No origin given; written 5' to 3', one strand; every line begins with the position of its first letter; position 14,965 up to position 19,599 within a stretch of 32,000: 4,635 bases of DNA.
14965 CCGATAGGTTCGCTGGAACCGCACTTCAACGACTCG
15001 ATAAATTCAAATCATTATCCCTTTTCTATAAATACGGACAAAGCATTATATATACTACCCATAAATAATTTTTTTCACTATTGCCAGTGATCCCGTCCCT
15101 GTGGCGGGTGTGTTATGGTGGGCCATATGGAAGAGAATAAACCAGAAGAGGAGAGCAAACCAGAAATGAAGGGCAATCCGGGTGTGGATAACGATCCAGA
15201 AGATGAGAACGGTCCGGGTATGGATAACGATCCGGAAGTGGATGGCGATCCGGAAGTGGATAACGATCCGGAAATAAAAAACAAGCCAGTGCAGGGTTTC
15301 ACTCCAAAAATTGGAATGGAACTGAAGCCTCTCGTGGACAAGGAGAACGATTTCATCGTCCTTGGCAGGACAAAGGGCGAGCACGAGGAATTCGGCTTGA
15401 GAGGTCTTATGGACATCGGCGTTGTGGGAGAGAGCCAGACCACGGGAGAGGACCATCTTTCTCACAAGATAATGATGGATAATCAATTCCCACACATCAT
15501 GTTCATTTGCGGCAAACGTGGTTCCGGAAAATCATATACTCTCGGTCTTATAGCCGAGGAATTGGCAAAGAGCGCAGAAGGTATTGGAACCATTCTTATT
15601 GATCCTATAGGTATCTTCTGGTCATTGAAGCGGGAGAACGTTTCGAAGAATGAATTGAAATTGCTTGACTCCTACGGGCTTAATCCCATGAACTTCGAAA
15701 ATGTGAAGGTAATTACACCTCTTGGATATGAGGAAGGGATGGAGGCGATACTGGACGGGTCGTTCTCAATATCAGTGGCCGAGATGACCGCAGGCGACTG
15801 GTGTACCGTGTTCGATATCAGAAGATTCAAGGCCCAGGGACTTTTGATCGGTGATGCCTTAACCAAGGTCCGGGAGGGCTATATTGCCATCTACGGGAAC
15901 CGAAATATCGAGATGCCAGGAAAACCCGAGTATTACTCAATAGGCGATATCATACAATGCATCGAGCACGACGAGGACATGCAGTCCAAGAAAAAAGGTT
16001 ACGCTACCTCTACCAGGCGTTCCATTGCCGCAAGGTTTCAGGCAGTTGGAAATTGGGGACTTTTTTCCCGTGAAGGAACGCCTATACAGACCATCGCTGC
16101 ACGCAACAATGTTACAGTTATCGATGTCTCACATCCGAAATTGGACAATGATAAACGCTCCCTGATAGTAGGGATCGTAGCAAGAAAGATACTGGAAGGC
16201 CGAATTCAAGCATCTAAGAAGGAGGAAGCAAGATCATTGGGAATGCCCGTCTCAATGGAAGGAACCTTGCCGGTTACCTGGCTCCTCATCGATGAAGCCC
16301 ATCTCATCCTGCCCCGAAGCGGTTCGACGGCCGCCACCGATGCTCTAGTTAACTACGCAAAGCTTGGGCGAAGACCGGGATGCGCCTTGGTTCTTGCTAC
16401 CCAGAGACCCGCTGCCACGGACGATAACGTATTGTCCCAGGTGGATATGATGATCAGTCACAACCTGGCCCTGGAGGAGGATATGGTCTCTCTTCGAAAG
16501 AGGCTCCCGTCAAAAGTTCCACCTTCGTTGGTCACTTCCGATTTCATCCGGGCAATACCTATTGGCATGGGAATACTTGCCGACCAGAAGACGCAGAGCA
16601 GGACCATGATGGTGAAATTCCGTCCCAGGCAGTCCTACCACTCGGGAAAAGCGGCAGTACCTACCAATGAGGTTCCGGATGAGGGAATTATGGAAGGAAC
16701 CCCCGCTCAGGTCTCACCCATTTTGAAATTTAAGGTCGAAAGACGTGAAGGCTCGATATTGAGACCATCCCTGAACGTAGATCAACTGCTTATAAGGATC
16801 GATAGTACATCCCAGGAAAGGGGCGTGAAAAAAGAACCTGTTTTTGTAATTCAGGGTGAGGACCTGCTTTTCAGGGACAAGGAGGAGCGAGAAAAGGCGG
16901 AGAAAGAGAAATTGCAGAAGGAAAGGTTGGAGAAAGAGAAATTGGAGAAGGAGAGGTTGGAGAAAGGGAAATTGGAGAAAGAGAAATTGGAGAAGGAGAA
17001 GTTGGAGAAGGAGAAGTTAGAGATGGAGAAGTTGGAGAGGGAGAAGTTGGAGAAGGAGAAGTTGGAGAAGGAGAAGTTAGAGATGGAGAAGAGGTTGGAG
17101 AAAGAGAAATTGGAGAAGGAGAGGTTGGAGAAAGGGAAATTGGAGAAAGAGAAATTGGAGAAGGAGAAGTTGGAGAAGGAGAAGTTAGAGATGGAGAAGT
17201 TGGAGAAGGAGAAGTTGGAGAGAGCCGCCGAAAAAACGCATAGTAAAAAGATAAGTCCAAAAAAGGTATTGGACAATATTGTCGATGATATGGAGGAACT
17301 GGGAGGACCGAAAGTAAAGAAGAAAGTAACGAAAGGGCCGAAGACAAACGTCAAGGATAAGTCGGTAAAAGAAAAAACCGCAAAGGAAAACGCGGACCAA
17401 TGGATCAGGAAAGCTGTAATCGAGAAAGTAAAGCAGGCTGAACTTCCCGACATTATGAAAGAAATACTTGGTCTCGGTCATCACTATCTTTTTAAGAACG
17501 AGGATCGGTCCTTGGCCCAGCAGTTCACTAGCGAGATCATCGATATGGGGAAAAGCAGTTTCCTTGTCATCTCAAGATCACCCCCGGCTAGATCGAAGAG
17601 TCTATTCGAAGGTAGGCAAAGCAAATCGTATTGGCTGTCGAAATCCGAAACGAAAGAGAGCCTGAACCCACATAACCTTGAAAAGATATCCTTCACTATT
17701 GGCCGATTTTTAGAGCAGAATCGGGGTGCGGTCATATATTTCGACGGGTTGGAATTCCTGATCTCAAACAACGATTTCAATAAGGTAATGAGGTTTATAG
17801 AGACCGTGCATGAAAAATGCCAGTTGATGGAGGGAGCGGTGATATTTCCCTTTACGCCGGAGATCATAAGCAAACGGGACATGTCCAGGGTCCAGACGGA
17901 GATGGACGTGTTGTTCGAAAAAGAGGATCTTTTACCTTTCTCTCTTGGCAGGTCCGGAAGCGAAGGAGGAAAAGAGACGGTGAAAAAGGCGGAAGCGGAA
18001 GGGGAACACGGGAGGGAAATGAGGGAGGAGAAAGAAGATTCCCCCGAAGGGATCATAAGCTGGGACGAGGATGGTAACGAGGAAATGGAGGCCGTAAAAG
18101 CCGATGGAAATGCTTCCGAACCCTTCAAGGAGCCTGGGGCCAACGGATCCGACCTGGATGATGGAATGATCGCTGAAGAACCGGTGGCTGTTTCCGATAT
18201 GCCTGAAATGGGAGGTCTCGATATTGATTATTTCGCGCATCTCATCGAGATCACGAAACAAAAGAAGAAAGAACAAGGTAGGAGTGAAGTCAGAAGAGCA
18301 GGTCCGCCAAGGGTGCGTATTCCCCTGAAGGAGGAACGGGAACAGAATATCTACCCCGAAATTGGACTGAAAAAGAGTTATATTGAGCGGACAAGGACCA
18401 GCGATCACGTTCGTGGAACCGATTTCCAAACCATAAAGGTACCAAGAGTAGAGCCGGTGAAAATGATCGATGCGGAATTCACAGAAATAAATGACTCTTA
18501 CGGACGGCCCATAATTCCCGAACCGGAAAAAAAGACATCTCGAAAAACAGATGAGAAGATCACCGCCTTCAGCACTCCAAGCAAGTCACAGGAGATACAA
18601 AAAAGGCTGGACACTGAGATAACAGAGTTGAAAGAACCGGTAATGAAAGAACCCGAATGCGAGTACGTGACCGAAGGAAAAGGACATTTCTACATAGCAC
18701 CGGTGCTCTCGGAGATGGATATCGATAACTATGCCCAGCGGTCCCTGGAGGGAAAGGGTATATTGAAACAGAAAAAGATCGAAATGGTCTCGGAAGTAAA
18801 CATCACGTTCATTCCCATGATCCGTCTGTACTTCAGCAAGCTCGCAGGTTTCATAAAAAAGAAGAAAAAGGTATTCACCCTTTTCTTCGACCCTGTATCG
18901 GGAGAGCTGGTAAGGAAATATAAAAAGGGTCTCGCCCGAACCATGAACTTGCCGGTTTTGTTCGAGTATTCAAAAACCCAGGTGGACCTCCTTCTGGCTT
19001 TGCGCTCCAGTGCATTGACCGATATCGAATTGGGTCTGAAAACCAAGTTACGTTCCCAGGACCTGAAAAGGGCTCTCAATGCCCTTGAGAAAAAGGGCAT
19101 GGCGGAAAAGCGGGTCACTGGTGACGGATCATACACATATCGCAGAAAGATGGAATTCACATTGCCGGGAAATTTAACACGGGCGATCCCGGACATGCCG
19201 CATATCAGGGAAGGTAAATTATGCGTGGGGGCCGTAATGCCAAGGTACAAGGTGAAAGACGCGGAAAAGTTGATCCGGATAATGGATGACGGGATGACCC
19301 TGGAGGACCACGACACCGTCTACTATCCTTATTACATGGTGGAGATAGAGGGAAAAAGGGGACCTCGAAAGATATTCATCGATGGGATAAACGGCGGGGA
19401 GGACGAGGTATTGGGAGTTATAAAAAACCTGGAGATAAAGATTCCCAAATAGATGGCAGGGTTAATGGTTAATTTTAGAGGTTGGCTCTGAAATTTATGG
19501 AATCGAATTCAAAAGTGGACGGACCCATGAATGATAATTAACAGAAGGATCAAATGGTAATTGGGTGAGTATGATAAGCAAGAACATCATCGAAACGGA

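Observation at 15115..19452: Giant cytoplasmic fusion: HerA/FtsK-type ATPase + KLEKE coiled coil + DUF835-like module + wHTH C-terminal module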

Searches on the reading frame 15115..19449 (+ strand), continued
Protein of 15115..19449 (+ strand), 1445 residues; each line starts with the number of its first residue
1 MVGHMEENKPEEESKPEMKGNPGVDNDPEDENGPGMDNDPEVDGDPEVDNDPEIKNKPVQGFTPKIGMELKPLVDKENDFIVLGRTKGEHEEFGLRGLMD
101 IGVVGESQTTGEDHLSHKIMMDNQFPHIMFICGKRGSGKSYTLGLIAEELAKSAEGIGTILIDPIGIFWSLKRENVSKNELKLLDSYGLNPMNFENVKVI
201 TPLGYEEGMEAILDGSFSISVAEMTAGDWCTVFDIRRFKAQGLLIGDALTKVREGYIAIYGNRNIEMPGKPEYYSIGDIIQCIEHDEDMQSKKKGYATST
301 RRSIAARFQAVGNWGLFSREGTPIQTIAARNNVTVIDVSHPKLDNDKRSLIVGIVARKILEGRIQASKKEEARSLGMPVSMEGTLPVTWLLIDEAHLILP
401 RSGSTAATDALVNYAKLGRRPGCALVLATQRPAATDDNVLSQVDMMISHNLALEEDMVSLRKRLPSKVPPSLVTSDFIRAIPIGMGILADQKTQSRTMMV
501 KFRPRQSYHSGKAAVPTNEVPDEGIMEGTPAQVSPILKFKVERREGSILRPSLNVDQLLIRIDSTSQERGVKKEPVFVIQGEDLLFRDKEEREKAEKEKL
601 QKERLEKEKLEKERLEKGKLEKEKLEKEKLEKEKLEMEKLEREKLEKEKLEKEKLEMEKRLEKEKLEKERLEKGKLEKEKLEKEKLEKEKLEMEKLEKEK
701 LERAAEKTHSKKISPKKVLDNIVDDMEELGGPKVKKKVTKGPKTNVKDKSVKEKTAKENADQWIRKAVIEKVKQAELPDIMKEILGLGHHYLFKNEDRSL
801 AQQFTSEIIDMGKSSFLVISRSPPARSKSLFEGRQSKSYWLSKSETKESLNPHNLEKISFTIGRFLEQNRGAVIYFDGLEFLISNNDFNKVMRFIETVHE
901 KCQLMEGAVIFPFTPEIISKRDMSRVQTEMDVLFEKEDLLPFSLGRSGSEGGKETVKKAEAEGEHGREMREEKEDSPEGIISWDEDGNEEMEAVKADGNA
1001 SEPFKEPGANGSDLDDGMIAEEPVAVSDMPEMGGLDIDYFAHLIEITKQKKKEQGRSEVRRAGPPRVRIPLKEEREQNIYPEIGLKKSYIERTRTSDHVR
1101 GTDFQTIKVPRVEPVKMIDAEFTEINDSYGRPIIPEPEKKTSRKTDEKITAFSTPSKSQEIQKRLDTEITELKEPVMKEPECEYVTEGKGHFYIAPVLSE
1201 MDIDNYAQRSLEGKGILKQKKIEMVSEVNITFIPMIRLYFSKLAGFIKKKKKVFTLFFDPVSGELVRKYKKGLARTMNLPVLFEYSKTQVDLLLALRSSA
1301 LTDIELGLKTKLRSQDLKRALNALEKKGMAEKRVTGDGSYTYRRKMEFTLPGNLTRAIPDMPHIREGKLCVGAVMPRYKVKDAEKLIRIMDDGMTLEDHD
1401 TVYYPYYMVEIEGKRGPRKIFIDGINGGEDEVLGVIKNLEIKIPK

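Call 67: search_protein_families(library=pfam, proteins=[L018:11508-12398:+, L018:12752-14302:+, L018:14345-14833:+, L018:14836-15504:+, L018:5936-7696:-, L018:3467-4726:+, L019:3925-4593:+, L020:15541-16224:+], max_evalue=0.001)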
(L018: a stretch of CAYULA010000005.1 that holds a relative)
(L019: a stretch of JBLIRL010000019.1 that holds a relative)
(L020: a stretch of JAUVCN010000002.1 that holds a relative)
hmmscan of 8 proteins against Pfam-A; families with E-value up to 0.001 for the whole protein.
L018:11508-12398:+ (297 aa): 1 family
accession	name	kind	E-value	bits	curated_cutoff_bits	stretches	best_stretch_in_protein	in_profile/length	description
PF19094.5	EMC6_arch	-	1.2e-05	26.1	26.7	1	40-122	5-83/87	EMC6-arch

L018:12752-14302:+ (517 aa): 1 family
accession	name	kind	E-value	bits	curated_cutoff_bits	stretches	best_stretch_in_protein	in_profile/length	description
PF01841.26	Transglut_core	-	1.5e-15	57.8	23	1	280-382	3-98/108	Transglutaminase-like superfamily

L018:14345-14833:+ (163 aa): 1 family
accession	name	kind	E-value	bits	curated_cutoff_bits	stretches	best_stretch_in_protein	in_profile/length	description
PF01242.24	PTPS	-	1.6e-18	67.2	22.4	1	14-144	6-107/121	6-pyruvoyl tetrahydropterin synthase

L018:14836-15504:+ (223 aa): 5 families
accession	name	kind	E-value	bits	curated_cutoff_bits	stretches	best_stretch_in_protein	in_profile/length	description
PF06508.19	QueC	-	2.1e-73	246.7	22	1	5-214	1-209/210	Queuosine biosynthesis protein QueC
PF00733.27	Asn_synthase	-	3.2e-07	30.7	21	1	7-62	21-77/354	Asparagine synthase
PF02540.23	NAD_synthase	-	1.8e-05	24.4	21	1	4-62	19-79/242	NAD synthase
PF00764.25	Arginosuc_synth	-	0.00018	22.1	27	1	6-69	2-65/162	Arginosuccinate synthase N-terminal HUP domain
PF24167.1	DUF7411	-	0.00033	20.7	28.7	1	5-69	2-62/194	Family of unknown function (DUF7411)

L018:5936-7696:- (587 aa): 1 family
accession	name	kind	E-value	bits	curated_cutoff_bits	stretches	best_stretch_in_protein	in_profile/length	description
PF19134.6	DUF5817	-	0.00046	20.5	31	0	553-586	3-34/57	Domain of unknown function (DUF5817)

L018:3467-4726:+ (420 aa): 43 families (the best 25 are shown)
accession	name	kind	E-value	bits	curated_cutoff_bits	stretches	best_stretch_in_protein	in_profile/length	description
PF00515.34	TPR_1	-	1.2e-89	291.3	27.8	10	271-302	2-33/34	Tetratricopeptide repeat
PF07719.23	TPR_2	-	3.7e-81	261.1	27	8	271-302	2-33/34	Tetratricopeptide repeat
PF13414.12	TPR_11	-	2.6e-75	248.3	26.8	9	243-282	1-40/42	TPR repeat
PF13431.12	TPR_17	-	1e-70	228.6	24.4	7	224-257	1-34/34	Tetratricopeptide repeat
PF13181.12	TPR_8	-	8.5e-68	219.2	25.7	7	271-302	2-33/34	Tetratricopeptide repeat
PF13432.12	TPR_16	-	1.3e-56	189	32.7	6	343-404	2-63/65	Tetratricopeptide repeat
PF13428.12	TPR_14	-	2e-46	152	23.5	4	75-115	2-42/44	Tetratricopeptide repeat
PF14559.12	TPR_19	-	2.2e-41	140.5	25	7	214-273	3-62/68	Tetratricopeptide repeat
PF13424.12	TPR_12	-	1.4e-37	128.1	30.1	3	109-169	4-72/77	Tetratricopeptide repeat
PF13371.12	TPR_9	-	1.9e-31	108.3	35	2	346-412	3-69/73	Tetratricopeptide repeat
PF23914.1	TPR_CcmH_CycH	-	1.5e-30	106.5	42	3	53-137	63-150/158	Cytochrome c-type biogenesis protein H TPR domain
PF13176.12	TPR_7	-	4.3e-29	98.5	27.9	1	340-373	1-36/36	Tetratricopeptide repeat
PF12895.13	ANAPC3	-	5e-24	84.8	27.2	1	217-295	4-81/82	Anaphase-promoting complex, cyclosome, subunit 3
PF13174.12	TPR_6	-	1.8e-23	81.9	26.3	0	143-167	1-25/33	Tetratricopeptide repeat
PF13374.12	TPR_10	-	2.5e-21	75.4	27.5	1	144-171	4-31/42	Tetratricopeptide repeat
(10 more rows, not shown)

L019:3925-4593:+ (223 aa): 2 families
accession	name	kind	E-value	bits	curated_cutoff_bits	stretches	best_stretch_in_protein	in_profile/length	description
PF06325.19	PrmA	-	9e-06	25.8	22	1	50-102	153-205/296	Ribosomal protein L11 methyltransferase (PrmA)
PF05175.20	MTS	-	0.00016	21.8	23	1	47-157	22-126/170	Methyltransferase small domain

L020:15541-16224:+ (228 aa): 2 families
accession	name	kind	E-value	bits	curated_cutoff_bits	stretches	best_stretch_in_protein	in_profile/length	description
PF04055.27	Radical_SAM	-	2e-12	48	29.5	1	31-106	5-88/166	Radical SAM superfamily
PF13353.11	Fer4_12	-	2e-07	31.8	22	1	15-124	2-111/137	4Fe-4S single cluster domain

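Call 70: search_protein_families(library=ncbifam, proteins=[L083:2584-3741:+], max_evalue=0.00001)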
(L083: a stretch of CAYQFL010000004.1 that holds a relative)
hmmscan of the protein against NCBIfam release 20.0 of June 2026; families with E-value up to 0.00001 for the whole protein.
L083:2584-3741:+ (386 aa): 4 families
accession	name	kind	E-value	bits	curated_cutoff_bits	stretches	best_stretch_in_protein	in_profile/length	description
TIGR00430.1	Q_tRNA_tgt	equivalog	2.9e-140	467.4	306.75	1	5-385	1-354/368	tRNA guanosine(34) transglycosylase Tgt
TIGR00449.1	tgt_general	superfamily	2.9e-136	454.2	47.6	1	5-385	1-353/367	tRNA-guanine transglycosylase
TIGR00432.2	arcsn_tRNA_tgt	equivalog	3.5e-47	160.9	350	2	127-383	81-323/441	tRNA guanosine(15) transglycosylase TgtA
NF041059.1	DpdA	equivalog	9.8e-07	27.9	200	0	195-290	165-261/406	tRNA-guanine transglycosylase DpdA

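Call 75: search_protein_families(library=padloc, proteins=[window:15115-19449:+], max_evalue=0.01)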
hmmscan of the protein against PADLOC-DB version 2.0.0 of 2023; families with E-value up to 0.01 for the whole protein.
window:15115-19449:+ (1445 aa): 12 families
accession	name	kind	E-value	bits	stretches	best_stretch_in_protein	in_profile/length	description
PDLC04105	HerA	-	2.4e-17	60.7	1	328-467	376-504/576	-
PDLC04140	mad8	-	7.3e-16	56.6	1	104-451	6-253/314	mads_8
PDLC04103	HerA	-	4.7e-14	49.6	2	330-458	398-516/579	-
PDLC01055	HerA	-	9.8e-11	39.1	1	381-444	411-476/532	Type III coevolved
PDLC04106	HerA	-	5.4e-10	36.4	1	390-466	514-596/667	-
PDLC04104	HerA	-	7.4e-10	36.1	1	331-467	180-305/379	-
PDLC02188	HerA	-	1.1e-09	35.7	1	329-468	375-512/578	-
PDLC02185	HerA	-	3.1e-08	30.8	1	388-462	447-525/585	-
PDLC04102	HerA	-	6.3e-08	29.4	1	326-466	460-587/654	-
PDLC04100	HerA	-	1.2e-07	28.9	1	388-461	441-518/580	-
PDLC04098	HerA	-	6.2e-07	26.3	1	328-468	481-616/686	-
PDLC04097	HerA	-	0.00029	17.6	1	389-465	476-559/618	-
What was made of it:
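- On Defence HerA systems (Sir2-HerA, DUF4297-HerA and others): PADLOC best hit 60.7 bits, over aa 328-467 only (call 75).
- PADLOC HerA models give weak hits (best 60.7 bits, call 75).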

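Call 76: search_protein_families(library=phrogs, proteins=[window:15115-19449:+], max_evalue=0.01)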
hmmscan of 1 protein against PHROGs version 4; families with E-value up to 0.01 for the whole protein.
window:15115-19449:+ (1445 aa): 3 families
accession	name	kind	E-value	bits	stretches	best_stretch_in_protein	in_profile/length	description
phrog_7035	-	unknown function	6.8e-13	48.9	1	386-466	491-573/969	-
phrog_2666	-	head and packaging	9.4e-09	35.4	1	386-465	421-498/555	terminase large subunit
phrog_923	-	unknown function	5.2e-07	28.8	1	590-772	784-921/990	-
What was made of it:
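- Tried and rejected: Only superfamily-level PADLOC and PHROG hits were found (calls 75, 76).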

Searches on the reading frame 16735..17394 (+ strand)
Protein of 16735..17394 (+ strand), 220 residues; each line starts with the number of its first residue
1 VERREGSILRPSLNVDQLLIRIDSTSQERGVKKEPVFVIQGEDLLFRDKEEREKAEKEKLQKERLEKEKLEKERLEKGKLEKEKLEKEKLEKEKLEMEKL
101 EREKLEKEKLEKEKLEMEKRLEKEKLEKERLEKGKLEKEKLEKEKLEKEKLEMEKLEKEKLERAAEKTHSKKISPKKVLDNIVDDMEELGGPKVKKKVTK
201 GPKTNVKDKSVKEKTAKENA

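Call 6: search_protein_families(library=pfam, proteins=[window:16735-17394:+], max_evalue=10)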
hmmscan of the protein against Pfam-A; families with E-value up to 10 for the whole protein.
window:16735-17394:+ (220 aa): 1 family
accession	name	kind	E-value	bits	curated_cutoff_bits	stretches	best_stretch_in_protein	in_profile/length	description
PF02095.21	Extensin_1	-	0.18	12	105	1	57-160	33-135/171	Extensin-like protein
